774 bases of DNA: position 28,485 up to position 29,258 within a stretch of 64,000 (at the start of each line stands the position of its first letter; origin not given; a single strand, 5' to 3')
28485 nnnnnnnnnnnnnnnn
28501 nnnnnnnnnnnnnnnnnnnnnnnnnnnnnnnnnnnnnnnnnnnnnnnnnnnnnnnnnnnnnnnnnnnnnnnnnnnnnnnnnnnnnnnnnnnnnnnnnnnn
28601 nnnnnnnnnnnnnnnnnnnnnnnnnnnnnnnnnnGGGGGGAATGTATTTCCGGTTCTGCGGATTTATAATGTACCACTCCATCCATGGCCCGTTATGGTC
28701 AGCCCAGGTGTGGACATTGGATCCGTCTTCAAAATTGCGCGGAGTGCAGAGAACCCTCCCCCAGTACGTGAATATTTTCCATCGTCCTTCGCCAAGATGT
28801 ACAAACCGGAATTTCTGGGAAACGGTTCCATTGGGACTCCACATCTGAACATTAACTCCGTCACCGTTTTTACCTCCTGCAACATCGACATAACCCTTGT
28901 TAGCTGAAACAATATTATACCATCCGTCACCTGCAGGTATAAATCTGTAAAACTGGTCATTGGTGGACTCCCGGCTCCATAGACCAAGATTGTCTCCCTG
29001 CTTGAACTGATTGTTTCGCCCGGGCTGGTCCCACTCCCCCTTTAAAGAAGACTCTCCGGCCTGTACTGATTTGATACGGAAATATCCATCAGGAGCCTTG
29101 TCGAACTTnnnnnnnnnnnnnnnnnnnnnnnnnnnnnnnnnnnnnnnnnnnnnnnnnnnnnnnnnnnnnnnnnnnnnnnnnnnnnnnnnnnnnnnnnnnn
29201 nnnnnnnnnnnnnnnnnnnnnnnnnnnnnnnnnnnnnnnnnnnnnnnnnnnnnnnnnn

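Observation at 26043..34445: Array of five secreted GxWDxPG beta-trefoil proteins carrying interchangeable effector domains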

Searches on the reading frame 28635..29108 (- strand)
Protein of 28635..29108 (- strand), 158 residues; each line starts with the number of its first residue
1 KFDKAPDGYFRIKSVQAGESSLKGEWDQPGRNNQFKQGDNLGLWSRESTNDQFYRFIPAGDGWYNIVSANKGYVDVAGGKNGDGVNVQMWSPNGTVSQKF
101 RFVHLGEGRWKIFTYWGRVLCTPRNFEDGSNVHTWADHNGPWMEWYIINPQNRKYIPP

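Call 8: find_homologous_proteins(query=window:28635-29108:-, max_evalue=0.001)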
Query seq(158 aa) (158 aa): 1 proteins with E <= 0.001 among 3 candidates.
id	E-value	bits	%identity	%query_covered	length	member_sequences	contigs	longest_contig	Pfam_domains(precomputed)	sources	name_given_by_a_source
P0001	1.5e-54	203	59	94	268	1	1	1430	PF14200.13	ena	-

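Call 17: search_protein_representatives(alignment_id=A1)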
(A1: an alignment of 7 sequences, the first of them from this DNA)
Query: 7 sequences, 157 profile positions. Proteins with E-value up to 0.001 (for the whole library): 12812; up to 1e-10: 3996; up to 1e-30: 694. The best 150 are listed.
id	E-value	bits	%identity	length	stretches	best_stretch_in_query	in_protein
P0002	1.7e-138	473.1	-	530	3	3-151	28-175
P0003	1.2e-125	431.3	-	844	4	3-152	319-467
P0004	2.5e-94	329.5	-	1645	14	25-150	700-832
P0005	2.6e-90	316.5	-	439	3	3-151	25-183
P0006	2.0e-85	300.7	-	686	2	3-156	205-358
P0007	4.3e-85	299.6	-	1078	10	58-151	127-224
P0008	3.1e-84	296.8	-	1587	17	36-102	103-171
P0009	5.1e-83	292.8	-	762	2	2-157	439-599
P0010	8.1e-83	292.2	-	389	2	6-155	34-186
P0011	4.1e-82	289.9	-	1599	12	59-150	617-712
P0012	3.8e-80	283.5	-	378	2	3-157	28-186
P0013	5.7e-79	279.7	-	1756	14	35-150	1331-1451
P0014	8.4e-78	275.9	-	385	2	6-157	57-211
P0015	1.1e-77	275.5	-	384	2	2-157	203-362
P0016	2.1e-76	271.3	-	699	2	3-154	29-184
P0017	2.2e-76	271.3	-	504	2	7-152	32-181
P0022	3.0e-73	261.1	-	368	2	3-157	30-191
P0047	8.0e-64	230.5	-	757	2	4-157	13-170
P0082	3.1e-56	205.8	-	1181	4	8-157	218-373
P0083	4.8e-56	205.2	-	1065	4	6-157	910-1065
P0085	8.7e-56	204.3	-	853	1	4-157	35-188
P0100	7.6e-54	198.0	-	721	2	2-157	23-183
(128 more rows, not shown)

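Call 22: search_protein_families(library=pfam, alignment_id=A2, max_evalue=0.001)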
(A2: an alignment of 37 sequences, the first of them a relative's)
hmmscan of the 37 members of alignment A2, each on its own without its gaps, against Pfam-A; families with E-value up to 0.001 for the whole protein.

A. member 1, P0002 (530 aa): 2 families
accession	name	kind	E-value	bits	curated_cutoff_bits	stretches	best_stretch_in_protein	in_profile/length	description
PF14200.12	RicinB_lectin_2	-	1.4e-20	74.2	25.6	2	200-281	12-86/89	Ricin-type beta-trefoil lectin domain-like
PF00652.28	Ricin_B_lectin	-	4.8e-06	27.2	29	0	85-170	2-84/126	Ricin-type beta-trefoil lectin domain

B. families by the number of members that match (of 37 scanned): 15 families
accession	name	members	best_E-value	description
PF14200.12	RicinB_lectin_2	37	1.7e-48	Ricin-type beta-trefoil lectin domain-like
PF00652.28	Ricin_B_lectin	29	1e-22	Ricin-type beta-trefoil lectin domain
PF10046.14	BLOC1_2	3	0.0005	Biogenesis of lysosome-related organelles complex-1 subunit 2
PF00112.29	Peptidase_C1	2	1.6e-48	Papain family cysteine protease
PF03051.21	Peptidase_C1_2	2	1e-07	Peptidase C1-like family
PF07661.19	MORN_2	2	0.00052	MORN repeat variant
PF00462.30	Glutaredoxin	1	3.5e-07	Glutaredoxin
PF08239.17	SH3_3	1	3.5e-05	Bacterial SH3 domain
PF01841.26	Transglut_core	1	5.1e-05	Transglutaminase-like superfamily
PF06419.17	COG6_N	1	0.00018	Conserved oligomeric complex COG6, N-terminal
PF09707.15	Cas_Cas2CT1978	1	0.00035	CRISPR-associated protein (Cas_Cas2CT1978)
PF05659.16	RPW8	1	0.00046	Arabidopsis broad-spectrum mildew resistance protein RPW8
PF23896.1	DUF7244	1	0.00054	Domain of unknown function (DUF7244)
PF18150.6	DUF5600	1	0.00058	Domain of unknown function (DUF5600)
PF14567.11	SUKH_5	1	0.00084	SMI1-KNR4 cell-wall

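Call 28: find_related_loci(query=A4, collection=genome_contigs, flank=10000)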
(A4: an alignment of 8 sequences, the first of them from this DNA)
Query A4 (158 aa) in genome_contigs; peptide patterns used: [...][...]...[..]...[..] (x = any residue, [..] = any of these).
50 stretches matched a pattern; 27 encode a relative of the query (tblastn E <= 1e-3); 27 distinct loci.
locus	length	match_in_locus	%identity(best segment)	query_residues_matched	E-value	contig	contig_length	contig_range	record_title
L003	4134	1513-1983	83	2-158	4e-93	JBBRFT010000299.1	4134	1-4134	MAG: Spirochaetota bacterium isolate Co_metawrap_2586 Cmw_2586_k141_28753013_length_4134_cov_8.9920, whole genome shotgu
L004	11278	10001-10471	61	2-157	3e-64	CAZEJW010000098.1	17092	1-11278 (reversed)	MAG TPA_asm: uncultured Leptospirales bacterium isolate binchicken_co42_224 genome assembly, contig: NODE_4568_length_17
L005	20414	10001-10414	70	12-146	1e-62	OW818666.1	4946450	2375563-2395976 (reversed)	metagenome genome assembly, chromosome: 1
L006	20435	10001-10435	61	5-149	1e-57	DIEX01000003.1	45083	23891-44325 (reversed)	MAG TPA_asm: Spirochaetia bacterium UBA5763 UBA5763_contig_13993, whole genome shotgun sequence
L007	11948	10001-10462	57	2-154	3e-57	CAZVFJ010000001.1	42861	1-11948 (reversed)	MAG TPA_asm: uncultured Leptospirales bacterium isolate SRP192927_co3_21 genome assembly, contig: NODE_1544_length_42861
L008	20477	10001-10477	55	1-157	1e-56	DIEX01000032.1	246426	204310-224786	MAG TPA_asm: Spirochaetia bacterium UBA5763 UBA5763_contig_5258, whole genome shotgun sequence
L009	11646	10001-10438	55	6-151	3e-56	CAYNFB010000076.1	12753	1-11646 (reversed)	MAG TPA_asm: uncultured Leptospirales bacterium isolate binchicken_co42_9 genome assembly, contig: NODE_7577_length_1275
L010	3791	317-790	54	2-157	2e-55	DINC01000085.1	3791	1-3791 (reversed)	MAG TPA_asm: Spirochaetia bacterium UBA5550 UBA5550_contig_2665, whole genome shotgun sequence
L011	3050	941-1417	54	2-157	1e-54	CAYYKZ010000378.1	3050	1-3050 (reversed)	MAG TPA_asm: uncultured Leptospirales bacterium isolate binchicken_co42_427 genome assembly, contig: NODE_70741_length_3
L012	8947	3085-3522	55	4-149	1e-53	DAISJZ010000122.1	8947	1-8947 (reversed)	MAG TPA_asm: Spirochaetota bacterium isolate CTOTU18752 NODE_5996_length_8947_cov_23.066577, whole genome shotgun sequen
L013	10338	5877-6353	54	2-157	3e-53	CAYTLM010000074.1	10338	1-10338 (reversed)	MAG TPA_asm: uncultured Leptospirales bacterium isolate binchicken_co39_387 genome assembly, contig: NODE_15213_length_1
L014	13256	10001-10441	55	2-147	2e-51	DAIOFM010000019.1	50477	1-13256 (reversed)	MAG TPA_asm: Spirochaetota bacterium isolate CTOTU18388 NODE_437_length_50477_cov_9.779065, whole genome shotgun sequenc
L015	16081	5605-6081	52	2-157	2e-50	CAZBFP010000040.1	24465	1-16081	MAG TPA_asm: uncultured Leptospirales bacterium isolate SRP241326_co3_324 genome assembly, contig: NODE_2867_length_2446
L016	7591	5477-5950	52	2-157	4e-49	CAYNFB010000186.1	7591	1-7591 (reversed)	MAG TPA_asm: uncultured Leptospirales bacterium isolate binchicken_co42_9 genome assembly, contig: NODE_17538_length_759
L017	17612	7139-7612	50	2-157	7e-47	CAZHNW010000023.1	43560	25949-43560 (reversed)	MAG TPA_asm: uncultured Leptospirales bacterium isolate binchicken_co42_67 genome assembly, contig: NODE_689_length_4356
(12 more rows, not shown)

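Call 60: search_solved_structures(query=A4, max_evalue=0.001, show_alignments=2)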
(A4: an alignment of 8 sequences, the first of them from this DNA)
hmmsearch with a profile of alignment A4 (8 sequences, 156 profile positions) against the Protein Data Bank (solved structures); distinct sequences matched with E-value up to 0.001: 10.
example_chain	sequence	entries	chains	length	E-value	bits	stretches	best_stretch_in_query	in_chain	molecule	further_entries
3pg0_A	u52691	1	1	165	3.9e-15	59.1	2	34-102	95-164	ThreeFoil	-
3vsf_A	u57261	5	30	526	3.1e-10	43.2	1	35-101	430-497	Ricin B lectin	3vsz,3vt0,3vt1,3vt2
5b2h_A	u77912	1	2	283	1.2e-09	41.3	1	36-100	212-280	HA-33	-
9s11_A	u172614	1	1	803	2.4e-05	27.3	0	57-145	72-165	Ricin B lectin domain-containing protein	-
2rst_A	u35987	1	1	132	9.9e-05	25.3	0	66-99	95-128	29-kDa galactose-binding lectin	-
2zqn_A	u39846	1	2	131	0.0001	25.3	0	65-99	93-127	29-kDa galactose-binding lectin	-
2zqo_A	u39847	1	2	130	0.00011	25.2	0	65-99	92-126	29-kDa galactose-binding lectin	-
5xg5_A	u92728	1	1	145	0.00011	25.2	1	37-121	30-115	MITSUBA-1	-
4g9m_A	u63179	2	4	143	0.00015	24.8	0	60-130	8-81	agglutinin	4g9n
1knl_A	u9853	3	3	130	0.00025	24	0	70-145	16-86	ENDO-1,4-BETA-XYLANASE A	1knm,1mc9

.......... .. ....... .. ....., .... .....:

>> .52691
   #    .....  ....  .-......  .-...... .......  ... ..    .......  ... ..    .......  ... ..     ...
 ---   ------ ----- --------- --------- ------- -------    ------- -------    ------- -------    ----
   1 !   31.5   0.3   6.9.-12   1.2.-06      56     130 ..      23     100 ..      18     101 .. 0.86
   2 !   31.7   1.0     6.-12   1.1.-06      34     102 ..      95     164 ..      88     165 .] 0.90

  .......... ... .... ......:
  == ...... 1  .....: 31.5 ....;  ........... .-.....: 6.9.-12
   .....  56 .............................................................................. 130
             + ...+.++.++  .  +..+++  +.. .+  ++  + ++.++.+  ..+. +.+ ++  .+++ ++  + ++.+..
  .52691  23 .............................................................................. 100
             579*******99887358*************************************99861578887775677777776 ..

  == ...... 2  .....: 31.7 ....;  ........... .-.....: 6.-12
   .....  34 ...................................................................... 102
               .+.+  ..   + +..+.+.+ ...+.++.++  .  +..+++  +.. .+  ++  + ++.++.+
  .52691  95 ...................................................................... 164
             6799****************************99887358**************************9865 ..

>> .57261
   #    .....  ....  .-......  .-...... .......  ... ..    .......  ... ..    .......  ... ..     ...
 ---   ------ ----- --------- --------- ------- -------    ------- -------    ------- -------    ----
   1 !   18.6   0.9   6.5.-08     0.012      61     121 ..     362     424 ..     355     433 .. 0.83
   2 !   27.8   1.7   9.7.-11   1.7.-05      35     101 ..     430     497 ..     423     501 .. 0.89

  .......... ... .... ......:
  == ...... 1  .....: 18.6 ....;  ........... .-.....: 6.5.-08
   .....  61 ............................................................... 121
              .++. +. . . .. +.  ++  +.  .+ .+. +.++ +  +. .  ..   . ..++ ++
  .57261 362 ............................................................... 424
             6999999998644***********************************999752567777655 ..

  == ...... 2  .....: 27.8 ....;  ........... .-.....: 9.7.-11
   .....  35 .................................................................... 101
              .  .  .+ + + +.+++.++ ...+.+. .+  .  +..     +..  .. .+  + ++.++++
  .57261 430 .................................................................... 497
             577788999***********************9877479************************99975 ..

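Call 62: list_cluster_members(proteins=[P0006, P0009, P0012, P0016, P0017, P0022, P0047, P0082, P0083, P0100])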
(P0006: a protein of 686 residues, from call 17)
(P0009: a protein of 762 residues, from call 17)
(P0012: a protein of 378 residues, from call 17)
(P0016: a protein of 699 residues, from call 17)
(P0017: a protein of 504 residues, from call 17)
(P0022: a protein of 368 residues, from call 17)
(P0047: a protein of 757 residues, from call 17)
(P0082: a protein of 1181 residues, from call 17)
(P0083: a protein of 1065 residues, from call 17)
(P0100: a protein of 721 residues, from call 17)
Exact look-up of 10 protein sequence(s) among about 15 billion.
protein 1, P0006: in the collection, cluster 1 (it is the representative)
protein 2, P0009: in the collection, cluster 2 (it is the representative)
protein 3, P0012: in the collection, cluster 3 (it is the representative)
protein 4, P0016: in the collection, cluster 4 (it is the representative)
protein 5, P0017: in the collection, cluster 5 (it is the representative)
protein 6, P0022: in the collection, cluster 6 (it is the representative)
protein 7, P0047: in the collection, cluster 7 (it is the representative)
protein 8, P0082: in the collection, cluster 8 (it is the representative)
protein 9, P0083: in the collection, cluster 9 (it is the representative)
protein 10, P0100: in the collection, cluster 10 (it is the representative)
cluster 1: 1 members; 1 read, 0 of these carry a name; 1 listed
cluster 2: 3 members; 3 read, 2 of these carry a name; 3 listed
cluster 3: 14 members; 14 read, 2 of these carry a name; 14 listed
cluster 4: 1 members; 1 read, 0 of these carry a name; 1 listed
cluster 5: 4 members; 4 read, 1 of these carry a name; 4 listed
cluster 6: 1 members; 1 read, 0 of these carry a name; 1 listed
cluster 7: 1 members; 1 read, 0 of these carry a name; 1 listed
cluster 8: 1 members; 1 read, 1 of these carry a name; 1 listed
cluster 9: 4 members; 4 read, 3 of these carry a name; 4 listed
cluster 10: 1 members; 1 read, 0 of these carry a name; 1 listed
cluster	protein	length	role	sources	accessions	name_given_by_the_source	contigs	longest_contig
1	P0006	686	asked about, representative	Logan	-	-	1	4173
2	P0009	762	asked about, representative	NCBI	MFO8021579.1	MAG: RICIN domain-containing protein, partial [Perlabentimonas sp.]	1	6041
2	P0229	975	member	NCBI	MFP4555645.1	MAG: RICIN domain-containing protein [Bacteroidales bacterium]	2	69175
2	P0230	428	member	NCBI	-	-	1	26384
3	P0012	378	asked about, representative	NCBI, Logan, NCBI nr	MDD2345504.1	MAG: RICIN domain-containing protein [Bacteroidales bacterium] | RICIN domain-containing protein [Bacteroidales bacterium]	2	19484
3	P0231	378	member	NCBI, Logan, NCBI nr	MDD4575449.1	MAG: RICIN domain-containing protein [Bacteroidales bacterium] | RICIN domain-containing protein [Bacteroidales bacterium]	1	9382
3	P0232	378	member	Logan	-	-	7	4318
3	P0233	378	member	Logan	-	-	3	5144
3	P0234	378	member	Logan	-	-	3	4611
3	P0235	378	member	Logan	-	-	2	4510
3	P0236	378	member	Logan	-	-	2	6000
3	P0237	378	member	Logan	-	-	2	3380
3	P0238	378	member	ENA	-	-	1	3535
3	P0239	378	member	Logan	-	-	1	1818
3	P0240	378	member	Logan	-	-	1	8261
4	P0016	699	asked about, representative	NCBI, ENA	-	-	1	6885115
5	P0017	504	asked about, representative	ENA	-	-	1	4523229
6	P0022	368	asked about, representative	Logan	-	-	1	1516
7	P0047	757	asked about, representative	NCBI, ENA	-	-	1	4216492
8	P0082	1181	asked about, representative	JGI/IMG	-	uncharacterized protein YukE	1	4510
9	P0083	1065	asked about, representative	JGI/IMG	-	hypothetical protein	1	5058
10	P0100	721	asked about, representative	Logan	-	-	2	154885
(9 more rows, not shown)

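Call 81: search_protein_families(library=pfam, proteins=[P0085], max_evalue=0.01)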
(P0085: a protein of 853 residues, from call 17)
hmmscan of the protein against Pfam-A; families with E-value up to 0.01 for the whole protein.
P0085 (853 aa): 4 families
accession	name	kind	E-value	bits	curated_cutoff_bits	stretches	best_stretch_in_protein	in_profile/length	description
PF14200.12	RicinB_lectin_2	-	8.6e-14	52.4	25.6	1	28-119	2-89/89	Ricin-type beta-trefoil lectin domain-like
PF08239.17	SH3_3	-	3.5e-05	24.3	27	1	681-742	2-54/54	Bacterial SH3 domain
PF01841.26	Transglut_core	-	5.1e-05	23.9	23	1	386-481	18-108/108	Transglutaminase-like superfamily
PF00652.28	Ricin_B_lectin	-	0.00047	20.8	29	1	65-171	21-122/126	Ricin-type beta-trefoil lectin domain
